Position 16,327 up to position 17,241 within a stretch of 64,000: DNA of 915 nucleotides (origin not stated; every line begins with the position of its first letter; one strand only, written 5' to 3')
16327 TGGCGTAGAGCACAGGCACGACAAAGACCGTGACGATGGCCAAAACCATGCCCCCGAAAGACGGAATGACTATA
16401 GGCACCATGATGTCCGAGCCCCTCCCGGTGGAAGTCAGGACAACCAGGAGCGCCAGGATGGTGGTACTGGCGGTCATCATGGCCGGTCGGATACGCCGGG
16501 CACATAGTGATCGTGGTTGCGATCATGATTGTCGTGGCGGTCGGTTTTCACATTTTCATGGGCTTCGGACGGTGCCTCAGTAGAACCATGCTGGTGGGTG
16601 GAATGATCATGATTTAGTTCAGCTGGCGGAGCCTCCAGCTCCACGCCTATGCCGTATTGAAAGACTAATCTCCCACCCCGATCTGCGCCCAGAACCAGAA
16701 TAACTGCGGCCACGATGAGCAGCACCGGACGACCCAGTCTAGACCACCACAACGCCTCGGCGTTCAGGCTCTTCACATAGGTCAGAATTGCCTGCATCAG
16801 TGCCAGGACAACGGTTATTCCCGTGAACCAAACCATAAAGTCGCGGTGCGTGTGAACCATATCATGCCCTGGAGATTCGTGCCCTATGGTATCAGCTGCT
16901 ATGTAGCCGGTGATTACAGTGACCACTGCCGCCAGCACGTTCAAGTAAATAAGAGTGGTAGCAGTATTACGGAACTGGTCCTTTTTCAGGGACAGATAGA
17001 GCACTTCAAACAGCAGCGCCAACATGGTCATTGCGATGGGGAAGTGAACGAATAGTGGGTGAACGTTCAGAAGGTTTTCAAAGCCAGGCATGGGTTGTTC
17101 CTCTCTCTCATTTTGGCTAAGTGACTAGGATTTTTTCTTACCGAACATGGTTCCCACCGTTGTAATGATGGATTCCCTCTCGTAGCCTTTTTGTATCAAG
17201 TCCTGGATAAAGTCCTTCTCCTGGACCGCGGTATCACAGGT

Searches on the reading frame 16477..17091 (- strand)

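Call 74: search_protein_families(library=pfam, proteins=[window:16477-17091:-], max_evalue=0.01)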
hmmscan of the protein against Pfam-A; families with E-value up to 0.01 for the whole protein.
window:16477-17091:- (204 aa): 4 families
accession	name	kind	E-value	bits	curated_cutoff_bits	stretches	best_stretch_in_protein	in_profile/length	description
PF09990.14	DUF2231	-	2.2e-16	60.6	26.4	1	9-151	3-138/139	Predicted membrane protein (DUF2231)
PF10277.15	Frag1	-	0.00057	19.9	30.3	1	13-134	61-175/220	Frag1/DRAM/Sfk1 family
PF01654.22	Cyt_bd_oxida_I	-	0.0017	17.4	26.2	1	9-65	11-67/418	Cytochrome bd terminal oxidase subunit I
PF12159.13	DUF3593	-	0.0053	17.2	25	1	31-102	16-87/88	Protein of unknown function (DUF3593)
